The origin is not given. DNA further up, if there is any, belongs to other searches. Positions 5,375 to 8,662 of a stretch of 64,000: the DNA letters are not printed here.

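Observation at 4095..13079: Candidate nanowire assembly/anchoring cassette downstream of the hexaheme gene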

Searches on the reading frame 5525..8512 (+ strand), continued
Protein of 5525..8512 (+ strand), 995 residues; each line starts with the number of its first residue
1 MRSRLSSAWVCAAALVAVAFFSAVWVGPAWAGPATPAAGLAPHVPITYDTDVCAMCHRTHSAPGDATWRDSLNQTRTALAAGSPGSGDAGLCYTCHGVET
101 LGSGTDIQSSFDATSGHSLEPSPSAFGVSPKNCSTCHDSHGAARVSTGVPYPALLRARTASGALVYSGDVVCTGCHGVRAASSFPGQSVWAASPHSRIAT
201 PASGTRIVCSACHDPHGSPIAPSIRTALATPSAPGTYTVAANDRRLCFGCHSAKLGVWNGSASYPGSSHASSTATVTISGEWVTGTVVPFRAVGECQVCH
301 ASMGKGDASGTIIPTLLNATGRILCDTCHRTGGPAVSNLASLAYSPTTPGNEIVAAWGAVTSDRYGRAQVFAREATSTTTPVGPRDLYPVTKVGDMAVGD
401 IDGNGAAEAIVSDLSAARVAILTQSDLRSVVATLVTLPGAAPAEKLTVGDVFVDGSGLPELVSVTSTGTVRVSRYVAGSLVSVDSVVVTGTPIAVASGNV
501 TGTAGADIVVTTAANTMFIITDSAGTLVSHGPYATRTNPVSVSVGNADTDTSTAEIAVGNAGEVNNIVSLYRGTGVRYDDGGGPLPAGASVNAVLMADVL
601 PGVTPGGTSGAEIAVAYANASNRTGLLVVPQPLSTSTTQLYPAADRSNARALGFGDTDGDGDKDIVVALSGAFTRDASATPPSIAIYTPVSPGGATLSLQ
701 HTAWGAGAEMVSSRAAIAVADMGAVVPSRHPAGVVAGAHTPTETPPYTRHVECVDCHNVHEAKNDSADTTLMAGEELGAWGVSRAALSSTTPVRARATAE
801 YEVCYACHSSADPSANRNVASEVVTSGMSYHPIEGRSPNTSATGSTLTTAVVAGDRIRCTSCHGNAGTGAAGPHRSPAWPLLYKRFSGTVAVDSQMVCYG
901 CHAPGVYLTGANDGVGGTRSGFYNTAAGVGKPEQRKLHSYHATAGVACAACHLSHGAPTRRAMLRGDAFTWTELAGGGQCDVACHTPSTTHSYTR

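Call 68: search_protein_families(library=pfam, proteins=[L036:684-3671:+, L036:3686-4546:+, L036:5724-7319:+, L036:8226-9806:+, L077:528-1553:+, L077:1615-3144:+, L077:3475-4848:+], max_evalue=0.01)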
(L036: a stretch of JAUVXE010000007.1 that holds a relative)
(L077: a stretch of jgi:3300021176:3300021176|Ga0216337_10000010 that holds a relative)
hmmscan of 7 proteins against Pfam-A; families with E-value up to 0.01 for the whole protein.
L036:684-3671:+ (995 aa): 2 families
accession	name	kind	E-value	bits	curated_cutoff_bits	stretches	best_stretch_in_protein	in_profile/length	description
PF00384.28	Molybdopterin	-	8.4e-26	91.3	24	1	12-562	97-351/353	Molybdopterin oxidoreductase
PF01568.27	Molydop_binding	-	1.2e-15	57.9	26.8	2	856-913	1-57/110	Molydopterin dinucleotide binding domain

L036:3686-4546:+ (286 aa): 3 families
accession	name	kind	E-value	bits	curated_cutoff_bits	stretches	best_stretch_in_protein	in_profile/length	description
PF13247.11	Fer4_11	-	2.3e-06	28.2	26.2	1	61-138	8-78/100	4Fe-4S dicluster domain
PF12838.12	Fer4_7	-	0.0004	21.2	27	1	12-79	1-52/52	4Fe-4S dicluster domain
PF13187.11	Fer4_9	-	0.002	18.5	27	0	12-79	1-51/52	4Fe-4S dicluster domain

L036:5724-7319:+ (531 aa): 0 families

L036:8226-9806:+ (526 aa): 1 family
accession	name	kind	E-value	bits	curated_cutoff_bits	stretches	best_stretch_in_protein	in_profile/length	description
PF01436.27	NHL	-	1.1e-17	63.6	20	2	315-339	1-26/28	NHL repeat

L077:528-1553:+ (341 aa): 19 families
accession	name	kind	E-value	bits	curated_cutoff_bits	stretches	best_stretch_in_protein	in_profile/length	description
PF14559.12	TPR_19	-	5.6e-22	78.3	25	3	160-226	1-67/68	Tetratricopeptide repeat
PF07719.23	TPR_2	-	1.5e-21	75.1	27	2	185-217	2-34/34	Tetratricopeptide repeat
PF13181.12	TPR_8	-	1.4e-19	69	25.7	1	185-217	2-34/34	Tetratricopeptide repeat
PF13432.12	TPR_16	-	1.9e-17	63.8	32.7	3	188-251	1-64/65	Tetratricopeptide repeat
PF13428.12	TPR_14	-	1.3e-15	56.8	23.5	2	186-225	3-42/44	Tetratricopeptide repeat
PF13431.12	TPR_17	-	1.9e-14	53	24.4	2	208-237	3-25/34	Tetratricopeptide repeat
PF13414.12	TPR_11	-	3.2e-13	49.6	26.8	1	194-225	4-35/42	TPR repeat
PF00515.34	TPR_1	-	5.1e-12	45.5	27.8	0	185-217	2-34/34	Tetratricopeptide repeat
PF23914.1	TPR_CcmH_CycH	-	2.9e-11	43.9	42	1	155-251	55-154/158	Cytochrome c-type biogenesis protein H TPR domain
PF12895.13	ANAPC3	-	2.7e-09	37.6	27.2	1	163-242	2-80/82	Anaphase-promoting complex, cyclosome, subunit 3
PF13424.12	TPR_12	-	2e-07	31.5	30.1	2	151-212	4-66/77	Tetratricopeptide repeat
PF13176.12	TPR_7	-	8.2e-06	26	27.9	1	152-185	1-34/36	Tetratricopeptide repeat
PF14561.12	TPR_20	-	0.0002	22.1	25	1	57-105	6-54/90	Tetratricopeptide repeat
PF13429.12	TPR_15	-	0.0002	21.3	26.2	0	185-240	147-205/280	Tetratricopeptide repeat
PF09613.16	HrpB1_HrpK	-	0.00054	20.1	29.3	0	278-331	24-78/126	Bacterial type III secretion protein (HrpB1_HrpK)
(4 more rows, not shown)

L077:1615-3144:+ (509 aa): 4 families
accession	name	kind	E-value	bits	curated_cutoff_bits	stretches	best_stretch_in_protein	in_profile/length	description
PF01436.27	NHL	-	4.4e-20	71.1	20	2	215-241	1-28/28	NHL repeat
PF17170.10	DUF5128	-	9.4e-08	32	22.9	0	218-255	46-83/321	6-bladed beta-propeller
PF25021.1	TEN_NHL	-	0.00088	18.8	27.1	0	162-179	31-48/357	Teneurin NHL domain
PF16261.11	DUF4915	-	0.0021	17.8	35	1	201-263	179-245/316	Domain of unknown function (DUF4915)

L077:3475-4848:+ (457 aa): 2 families
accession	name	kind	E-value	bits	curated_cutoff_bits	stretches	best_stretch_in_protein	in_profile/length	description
PF01058.29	Oxidored_q6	-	2.3e-14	53.7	27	1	152-318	14-127/128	NADH ubiquinone oxidoreductase, 20 Kd subunit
PF14720.11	NiFe_hyd_SSU_C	-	2.1e-13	50.9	27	2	365-408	8-52/80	NiFe/NiFeSe hydrogenase small subunit C-terminal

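Call 77: search_solved_structures(query=A1, max_evalue=1, show_alignments=1)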
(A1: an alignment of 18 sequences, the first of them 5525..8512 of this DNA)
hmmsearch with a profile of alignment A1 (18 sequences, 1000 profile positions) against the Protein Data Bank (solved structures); distinct sequences matched with E-value up to 1: 23.
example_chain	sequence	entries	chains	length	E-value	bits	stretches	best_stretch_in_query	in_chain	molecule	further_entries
25ge_B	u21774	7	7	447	0.00026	21.9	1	395-475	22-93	KICSTOR complex protein ITFG2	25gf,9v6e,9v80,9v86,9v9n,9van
9o5a_G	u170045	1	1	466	0.00031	21.7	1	395-474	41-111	KICSTOR complex protein ITFG2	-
3ubr_A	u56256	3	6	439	0.011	16.6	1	858-924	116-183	Cytochrome c-552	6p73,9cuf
6mlt_A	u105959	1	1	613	0.019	15.7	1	443-572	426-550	Hemolysin-related protein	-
2z8r_A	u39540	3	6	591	0.044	14.5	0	335-411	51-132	YesW protein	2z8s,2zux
9e8b_A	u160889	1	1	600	0.099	13.4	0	617-692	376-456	Integrin alpha-IIb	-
3fcu_A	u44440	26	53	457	0.12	13.1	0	617-689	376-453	Integrin, alpha 2b | Integrin alpha-IIb | Integrin alphaIIB beta3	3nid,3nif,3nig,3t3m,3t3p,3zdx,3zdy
4z7n_A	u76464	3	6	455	0.15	12.8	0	617-688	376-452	Integrin alpha-IIb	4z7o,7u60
4z7q_A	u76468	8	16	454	0.19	12.4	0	617-683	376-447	Integrin alpha-IIb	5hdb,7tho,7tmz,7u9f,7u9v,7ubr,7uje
9j2f_C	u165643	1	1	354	0.24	12.1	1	147-222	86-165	Photosynthetic reaction center cytochrome c subunit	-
7td8_A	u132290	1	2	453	0.24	12.1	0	617-680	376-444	Integrin alpha-IIb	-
1tye_A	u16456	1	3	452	0.25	12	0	654-683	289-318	Integrin alpha-IIb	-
2vc2_A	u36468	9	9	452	0.29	11.8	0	655-684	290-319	INTEGRIN ALPHA-IIB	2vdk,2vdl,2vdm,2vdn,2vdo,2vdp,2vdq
3fcs_A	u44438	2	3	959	0.35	11.5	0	617-692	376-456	Integrin, alpha 2b | Integrin alpha-IIb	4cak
6v4p_A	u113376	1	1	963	0.35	11.5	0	617-692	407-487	Integrin alpha-IIb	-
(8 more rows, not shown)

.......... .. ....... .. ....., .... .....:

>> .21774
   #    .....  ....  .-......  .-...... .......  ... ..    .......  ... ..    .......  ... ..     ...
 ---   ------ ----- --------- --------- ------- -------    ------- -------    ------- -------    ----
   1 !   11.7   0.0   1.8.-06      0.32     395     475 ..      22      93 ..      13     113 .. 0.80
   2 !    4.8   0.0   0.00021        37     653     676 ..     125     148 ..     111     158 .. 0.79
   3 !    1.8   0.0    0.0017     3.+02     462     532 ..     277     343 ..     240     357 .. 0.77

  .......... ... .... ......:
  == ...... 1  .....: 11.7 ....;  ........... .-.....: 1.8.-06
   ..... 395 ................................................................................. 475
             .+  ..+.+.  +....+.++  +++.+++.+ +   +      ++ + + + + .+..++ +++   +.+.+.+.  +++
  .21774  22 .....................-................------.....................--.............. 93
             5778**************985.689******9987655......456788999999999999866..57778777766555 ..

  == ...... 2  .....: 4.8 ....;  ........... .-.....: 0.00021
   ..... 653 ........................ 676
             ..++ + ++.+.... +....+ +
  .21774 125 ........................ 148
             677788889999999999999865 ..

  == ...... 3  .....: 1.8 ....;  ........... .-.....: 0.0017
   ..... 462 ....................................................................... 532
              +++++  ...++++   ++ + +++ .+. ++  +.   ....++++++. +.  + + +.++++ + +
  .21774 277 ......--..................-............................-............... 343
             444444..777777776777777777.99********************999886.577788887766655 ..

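Call 100: find_encoding_contigs(protein=P0001, flank=10000, max_places=2)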
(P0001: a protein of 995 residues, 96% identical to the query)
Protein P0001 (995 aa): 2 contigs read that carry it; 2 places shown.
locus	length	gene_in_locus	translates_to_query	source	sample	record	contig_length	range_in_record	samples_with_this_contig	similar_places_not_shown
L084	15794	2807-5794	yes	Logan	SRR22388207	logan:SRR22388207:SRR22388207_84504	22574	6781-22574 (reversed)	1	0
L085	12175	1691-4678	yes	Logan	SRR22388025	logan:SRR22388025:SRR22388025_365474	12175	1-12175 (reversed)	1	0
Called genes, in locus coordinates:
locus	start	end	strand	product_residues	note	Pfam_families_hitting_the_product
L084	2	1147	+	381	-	?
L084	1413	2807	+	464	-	-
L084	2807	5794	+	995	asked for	PF14537:Cytochrom_c3_2 (faint), PF09699:Paired_CXXCH_1 (faint), PF14522:Cytochrome_C7 (faint), PF13517:FG-GAP_3 (faint), PF22113:Mtrc-MtrF_II-IV_dom (weak)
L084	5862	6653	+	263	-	-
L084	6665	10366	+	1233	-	-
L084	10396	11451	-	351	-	PF12229:PG_binding_4, PF03734:YkuD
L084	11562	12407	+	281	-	PF03705:CheR_N, PF08242:Methyltransf_12 (faint), PF01739:CheR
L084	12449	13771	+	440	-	PF00672:HAMP (weak), PF00015:MCPsignal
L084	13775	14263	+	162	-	PF01584:CheW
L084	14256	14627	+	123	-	PF00072:Response_reg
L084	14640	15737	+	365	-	PF00072:Response_reg, PF01339:CheB_methylest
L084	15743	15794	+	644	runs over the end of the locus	PF01627:Hpt, PF07194:P2, PF02895:H-kinase_dim, PF02518:HATPase_c, PF01584:CheW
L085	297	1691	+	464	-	-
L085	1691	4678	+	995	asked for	PF14537:Cytochrom_c3_2 (faint), PF09699:Paired_CXXCH_1 (faint), PF14522:Cytochrome_C7 (faint), PF13517:FG-GAP_3 (faint), PF22113:Mtrc-MtrF_II-IV_dom (weak)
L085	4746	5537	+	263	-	-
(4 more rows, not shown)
